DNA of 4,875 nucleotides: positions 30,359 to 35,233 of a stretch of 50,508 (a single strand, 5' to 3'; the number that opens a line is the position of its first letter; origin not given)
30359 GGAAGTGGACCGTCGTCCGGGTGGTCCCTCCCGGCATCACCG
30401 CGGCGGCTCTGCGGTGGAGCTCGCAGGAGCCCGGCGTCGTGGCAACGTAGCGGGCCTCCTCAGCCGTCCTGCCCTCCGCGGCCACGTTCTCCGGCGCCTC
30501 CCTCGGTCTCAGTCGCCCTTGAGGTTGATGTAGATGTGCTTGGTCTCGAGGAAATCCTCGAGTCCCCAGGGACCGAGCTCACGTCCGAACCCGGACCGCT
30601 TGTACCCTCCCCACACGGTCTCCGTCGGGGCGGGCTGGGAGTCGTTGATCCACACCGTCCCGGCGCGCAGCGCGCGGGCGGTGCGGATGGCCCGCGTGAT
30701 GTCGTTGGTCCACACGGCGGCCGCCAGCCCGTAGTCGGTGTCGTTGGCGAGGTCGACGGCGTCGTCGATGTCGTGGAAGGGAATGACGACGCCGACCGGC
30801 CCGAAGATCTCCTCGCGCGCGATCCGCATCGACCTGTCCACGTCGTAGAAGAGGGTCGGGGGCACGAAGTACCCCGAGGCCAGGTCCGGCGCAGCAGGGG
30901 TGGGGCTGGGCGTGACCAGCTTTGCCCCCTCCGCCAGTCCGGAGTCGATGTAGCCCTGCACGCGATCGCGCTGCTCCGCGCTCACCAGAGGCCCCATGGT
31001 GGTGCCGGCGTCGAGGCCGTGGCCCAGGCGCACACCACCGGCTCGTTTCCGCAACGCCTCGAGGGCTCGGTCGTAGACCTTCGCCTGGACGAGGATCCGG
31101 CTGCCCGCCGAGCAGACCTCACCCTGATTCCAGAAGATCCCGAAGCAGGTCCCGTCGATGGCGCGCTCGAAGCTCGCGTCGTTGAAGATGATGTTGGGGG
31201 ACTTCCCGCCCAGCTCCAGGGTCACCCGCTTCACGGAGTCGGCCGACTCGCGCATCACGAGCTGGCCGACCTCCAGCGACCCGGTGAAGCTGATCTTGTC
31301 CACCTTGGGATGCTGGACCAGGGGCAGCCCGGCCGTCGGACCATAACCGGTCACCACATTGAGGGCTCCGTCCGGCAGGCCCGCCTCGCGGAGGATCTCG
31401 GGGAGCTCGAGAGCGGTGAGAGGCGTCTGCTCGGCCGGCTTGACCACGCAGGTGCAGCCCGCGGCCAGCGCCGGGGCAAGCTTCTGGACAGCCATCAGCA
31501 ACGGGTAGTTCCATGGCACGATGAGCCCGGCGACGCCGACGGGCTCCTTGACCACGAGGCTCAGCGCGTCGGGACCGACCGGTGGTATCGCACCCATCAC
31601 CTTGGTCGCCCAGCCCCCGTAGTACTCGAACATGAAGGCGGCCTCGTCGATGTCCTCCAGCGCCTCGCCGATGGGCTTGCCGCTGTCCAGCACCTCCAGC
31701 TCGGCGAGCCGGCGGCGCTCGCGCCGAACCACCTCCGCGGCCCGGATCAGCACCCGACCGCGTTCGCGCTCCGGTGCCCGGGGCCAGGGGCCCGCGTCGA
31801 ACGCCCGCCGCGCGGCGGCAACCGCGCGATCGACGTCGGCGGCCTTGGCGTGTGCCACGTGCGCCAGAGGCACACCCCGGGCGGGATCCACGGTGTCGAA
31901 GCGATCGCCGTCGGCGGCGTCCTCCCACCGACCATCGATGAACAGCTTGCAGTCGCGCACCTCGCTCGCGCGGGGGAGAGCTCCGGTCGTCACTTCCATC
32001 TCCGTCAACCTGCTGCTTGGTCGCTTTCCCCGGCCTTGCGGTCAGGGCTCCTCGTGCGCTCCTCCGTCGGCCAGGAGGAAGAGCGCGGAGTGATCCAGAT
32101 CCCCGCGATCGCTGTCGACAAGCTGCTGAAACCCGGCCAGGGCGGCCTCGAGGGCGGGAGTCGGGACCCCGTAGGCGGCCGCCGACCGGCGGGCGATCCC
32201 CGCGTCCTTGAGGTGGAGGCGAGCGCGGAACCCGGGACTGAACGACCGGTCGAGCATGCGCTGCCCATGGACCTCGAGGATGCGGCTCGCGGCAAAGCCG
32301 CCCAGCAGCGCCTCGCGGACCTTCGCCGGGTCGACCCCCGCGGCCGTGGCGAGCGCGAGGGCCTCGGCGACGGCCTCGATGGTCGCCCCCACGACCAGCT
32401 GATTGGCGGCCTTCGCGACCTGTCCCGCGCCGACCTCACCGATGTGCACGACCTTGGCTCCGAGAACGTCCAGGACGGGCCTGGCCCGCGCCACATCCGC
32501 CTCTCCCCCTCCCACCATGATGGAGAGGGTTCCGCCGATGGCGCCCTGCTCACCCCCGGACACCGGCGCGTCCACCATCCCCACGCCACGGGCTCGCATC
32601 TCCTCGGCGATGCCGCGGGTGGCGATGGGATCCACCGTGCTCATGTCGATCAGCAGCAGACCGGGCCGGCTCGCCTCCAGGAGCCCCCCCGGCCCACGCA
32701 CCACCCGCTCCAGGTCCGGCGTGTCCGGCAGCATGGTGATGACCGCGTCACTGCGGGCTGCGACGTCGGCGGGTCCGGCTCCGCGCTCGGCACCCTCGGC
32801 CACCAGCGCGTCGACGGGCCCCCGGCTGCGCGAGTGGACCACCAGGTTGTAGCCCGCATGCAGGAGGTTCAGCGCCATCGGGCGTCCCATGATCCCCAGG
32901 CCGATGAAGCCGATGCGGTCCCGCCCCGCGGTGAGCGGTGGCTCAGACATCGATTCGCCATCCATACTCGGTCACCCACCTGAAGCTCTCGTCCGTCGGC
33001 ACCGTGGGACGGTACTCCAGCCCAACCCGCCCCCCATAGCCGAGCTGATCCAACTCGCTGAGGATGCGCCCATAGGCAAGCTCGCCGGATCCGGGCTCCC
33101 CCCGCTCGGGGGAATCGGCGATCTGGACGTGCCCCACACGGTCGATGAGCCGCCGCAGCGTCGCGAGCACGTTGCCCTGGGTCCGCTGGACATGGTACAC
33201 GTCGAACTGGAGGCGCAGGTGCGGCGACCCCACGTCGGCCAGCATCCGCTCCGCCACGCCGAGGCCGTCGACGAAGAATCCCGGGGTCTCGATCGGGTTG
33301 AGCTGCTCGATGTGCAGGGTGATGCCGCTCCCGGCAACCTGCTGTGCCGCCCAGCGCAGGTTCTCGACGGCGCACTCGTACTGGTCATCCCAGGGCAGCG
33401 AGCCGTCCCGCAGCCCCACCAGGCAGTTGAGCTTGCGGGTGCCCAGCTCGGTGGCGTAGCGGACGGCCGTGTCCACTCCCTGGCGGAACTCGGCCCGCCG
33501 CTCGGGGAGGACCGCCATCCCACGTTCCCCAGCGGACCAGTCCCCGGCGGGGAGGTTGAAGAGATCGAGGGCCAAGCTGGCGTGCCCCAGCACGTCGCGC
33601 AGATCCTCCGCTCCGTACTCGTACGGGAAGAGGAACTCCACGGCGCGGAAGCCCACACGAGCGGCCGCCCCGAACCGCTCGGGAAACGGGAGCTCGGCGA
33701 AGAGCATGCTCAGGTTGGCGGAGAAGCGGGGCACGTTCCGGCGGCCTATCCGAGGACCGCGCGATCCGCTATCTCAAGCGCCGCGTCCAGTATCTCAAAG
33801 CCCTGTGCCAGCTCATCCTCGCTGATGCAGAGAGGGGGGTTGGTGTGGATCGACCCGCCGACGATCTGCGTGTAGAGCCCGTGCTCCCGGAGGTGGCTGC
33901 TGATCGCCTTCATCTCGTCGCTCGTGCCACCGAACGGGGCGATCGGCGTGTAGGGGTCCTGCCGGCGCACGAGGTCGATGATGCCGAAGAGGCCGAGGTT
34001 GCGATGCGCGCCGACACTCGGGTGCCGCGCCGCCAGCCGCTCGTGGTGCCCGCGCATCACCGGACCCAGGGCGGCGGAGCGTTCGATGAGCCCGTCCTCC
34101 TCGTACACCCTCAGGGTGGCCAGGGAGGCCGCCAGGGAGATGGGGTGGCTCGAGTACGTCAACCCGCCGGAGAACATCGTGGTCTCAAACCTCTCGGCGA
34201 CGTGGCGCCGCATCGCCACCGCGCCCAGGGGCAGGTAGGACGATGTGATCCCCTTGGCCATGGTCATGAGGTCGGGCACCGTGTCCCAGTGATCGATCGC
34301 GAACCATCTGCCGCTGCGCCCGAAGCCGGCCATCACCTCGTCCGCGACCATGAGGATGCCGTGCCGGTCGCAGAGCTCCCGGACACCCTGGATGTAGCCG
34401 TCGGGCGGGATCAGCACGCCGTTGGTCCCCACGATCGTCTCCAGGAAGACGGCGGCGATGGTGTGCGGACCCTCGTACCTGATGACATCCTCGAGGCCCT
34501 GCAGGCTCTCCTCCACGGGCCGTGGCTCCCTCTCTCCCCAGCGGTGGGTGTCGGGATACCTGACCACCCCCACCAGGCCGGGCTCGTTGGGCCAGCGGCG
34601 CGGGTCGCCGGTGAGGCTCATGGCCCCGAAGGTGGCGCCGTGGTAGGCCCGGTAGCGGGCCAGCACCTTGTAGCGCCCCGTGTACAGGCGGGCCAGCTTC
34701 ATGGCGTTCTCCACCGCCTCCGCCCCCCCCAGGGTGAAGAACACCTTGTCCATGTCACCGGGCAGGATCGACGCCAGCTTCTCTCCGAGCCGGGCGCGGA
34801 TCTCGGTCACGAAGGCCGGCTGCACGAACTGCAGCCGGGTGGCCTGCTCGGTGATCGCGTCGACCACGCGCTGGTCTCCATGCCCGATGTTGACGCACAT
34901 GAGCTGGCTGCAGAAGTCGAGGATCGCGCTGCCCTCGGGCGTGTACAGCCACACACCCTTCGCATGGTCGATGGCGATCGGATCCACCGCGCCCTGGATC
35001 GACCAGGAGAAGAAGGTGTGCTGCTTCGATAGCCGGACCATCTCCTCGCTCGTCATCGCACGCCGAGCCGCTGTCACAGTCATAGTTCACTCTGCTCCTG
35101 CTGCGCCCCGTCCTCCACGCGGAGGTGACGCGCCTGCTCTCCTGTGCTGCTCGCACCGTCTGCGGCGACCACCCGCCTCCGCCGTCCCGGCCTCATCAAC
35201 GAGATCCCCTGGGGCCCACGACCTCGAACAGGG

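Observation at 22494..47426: About 25 kb imino-acid/hydroxyproline catabolic supercluster around one GntR regulator, with far more enzymes than the known pathway needs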

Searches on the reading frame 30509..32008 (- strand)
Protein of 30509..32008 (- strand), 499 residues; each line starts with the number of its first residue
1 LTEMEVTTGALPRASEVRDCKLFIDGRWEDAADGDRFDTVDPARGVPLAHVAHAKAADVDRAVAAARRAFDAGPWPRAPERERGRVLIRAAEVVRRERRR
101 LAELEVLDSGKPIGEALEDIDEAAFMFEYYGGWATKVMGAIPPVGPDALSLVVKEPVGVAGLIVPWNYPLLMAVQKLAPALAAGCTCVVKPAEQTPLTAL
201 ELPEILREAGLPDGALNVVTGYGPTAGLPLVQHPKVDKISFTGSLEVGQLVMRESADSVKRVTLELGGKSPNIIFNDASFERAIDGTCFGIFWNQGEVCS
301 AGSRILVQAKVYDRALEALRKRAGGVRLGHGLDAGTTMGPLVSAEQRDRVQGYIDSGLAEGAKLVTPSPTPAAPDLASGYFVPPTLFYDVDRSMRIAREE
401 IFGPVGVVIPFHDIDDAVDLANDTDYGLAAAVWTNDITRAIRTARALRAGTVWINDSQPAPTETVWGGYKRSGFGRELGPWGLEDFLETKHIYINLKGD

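Call 5: search_protein_families(library=pfam, proteins=[window:30509-32008:-])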
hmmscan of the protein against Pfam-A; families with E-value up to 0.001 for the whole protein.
window:30509-32008:- (499 aa): 1 family
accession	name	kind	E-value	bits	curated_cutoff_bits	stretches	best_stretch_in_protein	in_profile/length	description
PF00171.27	Aldedh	-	2e-172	574.4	23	1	28-492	1-461/461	Aldehyde dehydrogenase family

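Call 8: search_protein_families(library=ncbifam, proteins=[window:30509-32008:-], max_evalue=1e-10)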
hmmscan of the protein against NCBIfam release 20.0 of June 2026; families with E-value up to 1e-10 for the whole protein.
window:30509-32008:- (499 aa): 39 families (the best 25 are shown)
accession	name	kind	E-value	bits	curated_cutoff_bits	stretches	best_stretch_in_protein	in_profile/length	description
TIGR01804.1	BADH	equivalog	2.6e-164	547.1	668.6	1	23-490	1-467/467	betaine-aldehyde dehydrogenase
NF045736.1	PaDhStyDRhodo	equivalog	2.1e-162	541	800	1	20-494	3-477/479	phenylacetaldehyde dehydrogenase StyD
NF045735.1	PaDhStyDPseudo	equivalog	1.6e-149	498.7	850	1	21-494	4-481/483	phenylacetaldehyde dehydrogenase StyD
NF009725.0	PRK13252.1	equivalog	8.5e-149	496.1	593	1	18-497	5-482/488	betaine-aldehyde dehydrogenase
TIGR02299.1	HpaE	equivalog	2.3e-146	488.2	638.35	1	21-496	2-478/488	5-carboxymethyl-2-hydroxymuconate semialdehyde dehydrogenase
NF010000.0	PRK13473.1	subfamily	5.1e-139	463.9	615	1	20-495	3-473/475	aminobutyraldehyde dehydrogenase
NF007352.0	PRK09847.1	equivalog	1.5e-136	455.8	850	1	19-497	19-494/495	aldehyde dehydrogenase PuuC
NF050026.1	AcaldDHExaC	equivalog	4.6e-125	418.1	900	1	22-494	18-493/503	acetaldehyde dehydrogenase ExaC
TIGR01780.1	SSADH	subfamily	5.4e-124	414.5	646.35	1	40-490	2-448/448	succinate-semialdehyde dehydrogenase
TIGR03216.1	OH_muco_semi_DH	equivalog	1.3e-123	413.2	693.25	1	21-495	2-480/481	2-hydroxymuconic semialdehyde dehydrogenase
NF052305.1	DioxValDhHalo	equivalog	8.6e-117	391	750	1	21-495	6-482/483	2,5-dioxovalerate dehydrogenase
TIGR04284.1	aldehy_Rv0768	hypoth_equivalog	8.3e-114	381.2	775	1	21-492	2-476/480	aldehyde dehydrogenase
NF006916.0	PRK09407.1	equivalog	8.2e-110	367.9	521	1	30-492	29-490/526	succinic semialdehyde dehydrogenase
NF008415.0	PRK11241.1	equivalog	1.3e-109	367.1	828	1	21-495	12-481/482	NADP-dependent succinate-semialdehyde dehydrogenase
NF042993.1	AlphKGSA_gudD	equivalog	2.4e-108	362.9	770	1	20-494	4-480/481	alpha-ketoglutaric semialdehyde dehydrogenase GucD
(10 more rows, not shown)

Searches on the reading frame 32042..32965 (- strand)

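Call 5: search_protein_families(library=pfam, proteins=[window:32042-32965:-])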
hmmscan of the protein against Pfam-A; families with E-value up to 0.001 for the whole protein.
window:32042-32965:- (307 aa): 4 families
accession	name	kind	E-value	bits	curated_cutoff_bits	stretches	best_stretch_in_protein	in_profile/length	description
PF03446.21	NAD_binding_2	-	2.3e-50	171.2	21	1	17-176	1-161/161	NAD binding domain of 6-phosphogluconate dehydrogenase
PF14833.11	NAD_binding_11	-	9.3e-33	113.5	30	1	179-296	1-119/122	NAD-binding of NADP-dependent 3-hydroxyisobutyrate dehydrogenase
PF03807.23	F420_oxidored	-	1.4e-06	29.3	21.6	1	17-80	1-68/94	NADP oxidoreductase coenzyme F420-dependent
PF02826.25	2-Hacid_dh_C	-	3.3e-06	27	25.1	1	15-109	36-127/178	D-isomer specific 2-hydroxyacid dehydrogenase, NAD binding domain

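Call 8: search_protein_families(library=ncbifam, proteins=[window:32042-32965:-], max_evalue=1e-10)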
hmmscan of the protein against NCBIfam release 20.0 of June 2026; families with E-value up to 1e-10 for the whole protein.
window:32042-32965:- (307 aa): 10 families
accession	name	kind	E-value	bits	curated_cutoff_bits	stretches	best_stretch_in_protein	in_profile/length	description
TIGR01505.1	tartro_sem_red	equivalog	2.2e-95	319.2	340.75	1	17-296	1-280/291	2-hydroxy-3-oxopropionate reductase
NF008592.0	PRK11559.1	equivalog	4.9e-91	305.1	397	1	17-296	4-283/296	2-hydroxy-3-oxopropionate reductase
NF011633.0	PRK15059.1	equivalog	5.9e-77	258.7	451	1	17-296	2-280/292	2-hydroxy-3-oxopropionate reductase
TIGR01692.1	HIBADH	equivalog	2.5e-60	204.3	291.6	1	20-296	1-284/288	3-hydroxyisobutyrate dehydrogenase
NF012005.0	PRK15461.1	equivalog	1.1e-50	172.6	348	1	17-296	3-283/298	sulfolactaldehyde 3-reductase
NF043037.1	ThreonDh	equivalog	2.2e-45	155.4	350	1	16-296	3-284/297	L-threonate dehydrogenase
NF007161.0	PRK09599.1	subfamily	4.2e-19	68.9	271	1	17-276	2-269/302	NADP-dependent phosphogluconate dehydrogenase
NF006765.0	PRK09287.1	equivalog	5.1e-17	61.9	413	1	16-205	4-203/476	NADP-dependent phosphogluconate dehydrogenase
TIGR00873.1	gnd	equivalog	2.1e-15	56.5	426.7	1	18-205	2-199/467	decarboxylating NADP(+)-dependent phosphogluconate dehydrogenase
TIGR00872.1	gnd_rel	equivalog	6.6e-12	45.3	297.2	1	17-209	2-195/299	phosphogluconate dehydrogenase (NAD(+)-dependent, decarboxylating)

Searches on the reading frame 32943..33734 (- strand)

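Call 5: search_protein_families(library=pfam, proteins=[window:32943-33734:-])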
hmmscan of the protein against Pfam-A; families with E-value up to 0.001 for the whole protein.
window:32943-33734:- (263 aa): 1 family
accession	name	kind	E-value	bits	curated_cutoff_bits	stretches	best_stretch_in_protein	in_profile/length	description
PF01261.30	AP_endonuc_2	-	2e-33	116.6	31.1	1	22-256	2-248/249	Xylose isomerase-like TIM barrel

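Call 8: search_protein_families(library=ncbifam, proteins=[window:32943-33734:-], max_evalue=1e-10)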
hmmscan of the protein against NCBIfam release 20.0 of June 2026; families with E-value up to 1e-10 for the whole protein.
window:32943-33734:- (263 aa): 5 families
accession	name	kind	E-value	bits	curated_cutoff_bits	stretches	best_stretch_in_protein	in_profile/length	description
TIGR03234.1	OH-pyruv-isom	equivalog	5.5e-93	311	353.45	1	2-254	1-253/254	hydroxypyruvate isomerase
NF043033.1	OxoTetrIsom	equivalog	1.5e-89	300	325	1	1-254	1-250/251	2-oxo-tetronate isomerase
NF007444.0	PRK09997.1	equivalog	1.9e-82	276.6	465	1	1-257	1-257/258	hydroxypyruvate isomerase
NF007441.0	PRK09989.1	equivalog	7e-56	189.8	412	1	1-255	1-255/258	HPr family phosphocarrier protein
NF041099.2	keto_glucon_epim_IolO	equivalog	1.4e-12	47.5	300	1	87-251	95-257/269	5-keto-L-gluconate epimerase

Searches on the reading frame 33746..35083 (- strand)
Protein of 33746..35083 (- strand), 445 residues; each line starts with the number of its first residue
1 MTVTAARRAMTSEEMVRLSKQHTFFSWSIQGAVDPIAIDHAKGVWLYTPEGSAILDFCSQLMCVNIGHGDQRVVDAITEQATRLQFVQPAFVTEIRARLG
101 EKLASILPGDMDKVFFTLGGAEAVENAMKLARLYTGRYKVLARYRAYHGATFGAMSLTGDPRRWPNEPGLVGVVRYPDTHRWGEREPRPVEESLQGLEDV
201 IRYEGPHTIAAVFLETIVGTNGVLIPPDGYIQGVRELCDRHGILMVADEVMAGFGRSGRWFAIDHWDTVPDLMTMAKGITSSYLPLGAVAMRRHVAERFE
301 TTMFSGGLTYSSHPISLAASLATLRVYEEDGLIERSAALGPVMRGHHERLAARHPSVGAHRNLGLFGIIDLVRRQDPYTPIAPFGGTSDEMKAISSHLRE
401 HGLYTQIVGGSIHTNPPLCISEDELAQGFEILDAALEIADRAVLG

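Call 6: search_protein_families(library=pfam, proteins=[window:33746-35083:-])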
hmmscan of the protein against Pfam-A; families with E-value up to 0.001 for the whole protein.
window:33746-35083:- (445 aa): 1 family
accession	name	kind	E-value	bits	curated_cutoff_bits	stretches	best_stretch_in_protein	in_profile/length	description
PF00202.27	Aminotran_3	-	1e-86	291.6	30.5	1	35-436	10-403/403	Aminotransferase class-III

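Call 9: search_protein_families(library=ncbifam, proteins=[window:33746-35083:-], max_evalue=1e-10)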
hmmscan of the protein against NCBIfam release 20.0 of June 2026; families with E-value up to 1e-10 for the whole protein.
window:33746-35083:- (445 aa): 69 families (the best 25 are shown)
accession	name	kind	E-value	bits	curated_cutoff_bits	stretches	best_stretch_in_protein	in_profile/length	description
NF004718.0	PRK06062.1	subfamily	1.4e-156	521.6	472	1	7-442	11-452/454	hypothetical protein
NF005102.0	PRK06541.1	equivalog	1.2e-93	314.2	574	1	14-438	11-455/460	aspartate aminotransferase family protein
NF004767.0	PRK06105.1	subfamily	4.4e-85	285.9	517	1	32-439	28-450/460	aminotransferase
NF004426.0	PRK05769.1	equivalog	5.4e-85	285.8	552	1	18-437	21-438/441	acetyl ornithine aminotransferase family protein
NF005993.0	PRK08117.1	subfamily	2.3e-84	283.5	574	1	17-437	8-428/433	aspartate aminotransferase family protein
NF005683.0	PRK07481.1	subfamily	4.1e-83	279.8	575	1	32-439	26-450/453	hypothetical protein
NF005682.0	PRK07480.1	subfamily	7e-83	278.8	510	1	13-439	11-452/459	aminotransferase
NF005447.0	PRK07036.1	equivalog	2e-82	277.4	618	1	7-439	5-455/468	aminotransferase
NF005812.0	PRK07678.1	subfamily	2.1e-82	277.2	488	1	14-437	9-448/451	aminotransferase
NF006228.0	PRK08360.1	equivalog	3.5e-81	273.1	608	1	20-437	9-425/443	aspartate aminotransferase family protein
NF052567.1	OmAmTferAptACaul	equivalog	7.2e-81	272.1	500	1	28-437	12-429/431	omega-aminotransferase AptA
NF004625.0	PRK05965.1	subfamily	4e-77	259.9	729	1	22-436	16-445/460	hypothetical protein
NF005685.0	PRK07483.1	equivalog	5e-75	253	485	1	37-413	15-404/444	aspartate aminotransferase family protein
NF006368.0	PRK08593.1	equivalog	3.7e-74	250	570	1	21-440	13-433/448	aspartate aminotransferase family protein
TIGR00508.1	bioA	equivalog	8e-74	248.7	405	1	32-436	11-418/419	adenosylmethionine--8-amino-7-oxononanoate transaminase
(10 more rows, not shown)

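Call 53: find_homologous_proteins(query=window:33746-35083:-, max_evalue=1e-60)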
Query window:33746-35083:- (445 aa): 7988 proteins with E <= 1e-60 among 8000 candidates; the best 120 are listed.
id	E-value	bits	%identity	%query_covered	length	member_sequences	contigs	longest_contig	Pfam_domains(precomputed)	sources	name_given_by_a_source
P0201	1.0e-291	985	96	100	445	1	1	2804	PF00202.28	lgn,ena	-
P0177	1.8e-291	985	96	100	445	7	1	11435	PF00202.28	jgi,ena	jgi:taurine--2-oxoglutarate transaminase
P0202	4.0e-291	984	96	100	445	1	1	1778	PF00202.28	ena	-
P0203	2.2e-274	928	90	100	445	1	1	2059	PF00202.28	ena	-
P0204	1.4e-258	876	71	100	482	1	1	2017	PF00202.28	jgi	jgi:taurine--2-oxoglutarate transaminase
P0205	1.0e-254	864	82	100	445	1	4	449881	PF00202.28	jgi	jgi:taurine--2-oxoglutarate transaminase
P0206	3.1e-254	862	82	100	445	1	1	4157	PF00202.28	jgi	jgi:taurine---2-oxoglutarate transaminase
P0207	5.1e-254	861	84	100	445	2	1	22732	PF00202.28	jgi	jgi:taurine--2-oxoglutarate transaminase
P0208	7.4e-254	861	82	100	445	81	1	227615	PF00202.28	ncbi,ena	-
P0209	1.0e-253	860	83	100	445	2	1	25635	PF00202.28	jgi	-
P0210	1.2e-253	860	82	100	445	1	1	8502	PF00202.28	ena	-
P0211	3.4e-252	855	81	100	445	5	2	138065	PF00202.28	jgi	jgi:taurine--2-oxoglutarate transaminase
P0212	3.9e-252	855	82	100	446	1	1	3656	PF00202.28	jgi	jgi:taurine--2-oxoglutarate transaminase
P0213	5.9e-252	854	81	100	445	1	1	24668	PF00202.28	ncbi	-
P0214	2.1e-251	853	82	100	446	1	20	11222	PF00202.28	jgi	jgi:taurine--2-oxoglutarate transaminase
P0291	1.5e-248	843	81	100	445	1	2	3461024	PF00202.28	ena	-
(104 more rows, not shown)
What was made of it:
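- AT_b is 80-84% identical to over a hundred other database proteins (call 53).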

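Call 54: find_encoding_contigs(protein=P0291, flank=10000, max_places=1)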
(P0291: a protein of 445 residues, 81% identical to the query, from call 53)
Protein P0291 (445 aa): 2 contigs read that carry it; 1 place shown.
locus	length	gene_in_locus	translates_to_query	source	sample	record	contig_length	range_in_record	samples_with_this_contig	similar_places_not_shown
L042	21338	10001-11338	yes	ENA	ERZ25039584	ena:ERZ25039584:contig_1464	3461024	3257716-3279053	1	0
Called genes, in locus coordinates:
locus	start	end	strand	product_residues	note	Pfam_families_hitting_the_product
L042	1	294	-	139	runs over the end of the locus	PF01740:STAS, PF13466:STAS_2 (weak)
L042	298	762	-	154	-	PF13581:HATPase_c_2, PF02518:HATPase_c (weak)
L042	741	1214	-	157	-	PF00903:Glyoxalase, PF18029:Glyoxalase_6 (weak)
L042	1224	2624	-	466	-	PF01979:Amidohydro_1, PF12890:DHOase, PF07969:Amidohydro_3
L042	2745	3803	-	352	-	-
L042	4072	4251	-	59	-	-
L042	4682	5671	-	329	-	PF00296:Bac_luciferase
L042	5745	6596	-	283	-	PF00795:CN_hydrolase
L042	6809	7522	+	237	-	PF01569:PAP2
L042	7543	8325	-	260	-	-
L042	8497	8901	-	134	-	PF12680:SnoaL_2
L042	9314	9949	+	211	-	PF19279:YegS_C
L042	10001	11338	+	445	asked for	PF00202:Aminotran_3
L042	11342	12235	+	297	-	PF00528:BPD_transp_1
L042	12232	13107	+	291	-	PF00005:ABC_tran, PF13304:AAA_21 (faint)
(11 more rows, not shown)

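Call 55: find_encoding_contigs(protein=P0208, flank=10000, max_places=1)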
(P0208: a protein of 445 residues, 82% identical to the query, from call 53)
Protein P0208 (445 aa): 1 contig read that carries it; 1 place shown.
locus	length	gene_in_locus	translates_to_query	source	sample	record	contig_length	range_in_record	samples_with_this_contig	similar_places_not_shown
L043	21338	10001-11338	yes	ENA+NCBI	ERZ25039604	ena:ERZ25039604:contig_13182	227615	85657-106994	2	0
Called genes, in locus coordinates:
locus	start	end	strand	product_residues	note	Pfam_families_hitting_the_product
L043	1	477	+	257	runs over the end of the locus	PF00198:2-oxoacid_dh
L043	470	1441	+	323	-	PF01063:Aminotran_4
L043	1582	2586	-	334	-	PF00970:FAD_binding_6, PF00175:NAD_binding_1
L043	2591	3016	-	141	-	PF01883:FeS_assembly_P, PF23451:Zn_ribbon_PaaD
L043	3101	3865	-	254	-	PF05138:PaaA_PaaC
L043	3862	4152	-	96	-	PF06243:PaaB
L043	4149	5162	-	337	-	PF05138:PaaA_PaaC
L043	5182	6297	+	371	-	PF14696:Glyoxalase_5, PF00903:Glyoxalase, PF13468:Glyoxalase_3 (faint), PF13669:Glyoxalase_4, PF00903:Glyoxalase, PF13669:Glyoxalase_4 (weak)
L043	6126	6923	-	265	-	PF05138:PaaA_PaaC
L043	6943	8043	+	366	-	PF14696:Glyoxalase_5, PF00903:Glyoxalase, PF13468:Glyoxalase_3 (faint), PF13669:Glyoxalase_4, PF00903:Glyoxalase, PF13669:Glyoxalase_4 (weak)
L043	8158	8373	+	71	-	-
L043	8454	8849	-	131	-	PF16867:DMSP_lyase (weak), PF12973:Cupin_7 (weak), PF05899:Cupin_3 (faint), PF02311:AraC_binding, PF07883:Cupin_2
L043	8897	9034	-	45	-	-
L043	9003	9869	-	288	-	PF02826:2-Hacid_dh_C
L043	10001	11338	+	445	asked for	PF00202:Aminotran_3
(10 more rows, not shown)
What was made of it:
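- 29115..35083 (-): Accessory block of five genes:
- class-III aminotransferase, 29115-30485;
- ALDH1, 30509-31999;
- tartronate-semialdehyde-reductase-like gene, 32042-32965;
- hydroxypyruvate/2-oxo-tetronate-isomerase-like gene, 32943-33734;
- class-III aminotransferase AT_b, 33746-35083. AT_b homologues of 81-82% identity sit in unrelated contexts (calls 53-55).
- The two 81-82% AT_b homologues whose contexts were examined lie in unrelated settings (calls 53-55). The two contexts examined have unrelated neighbours (calls 54-55).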
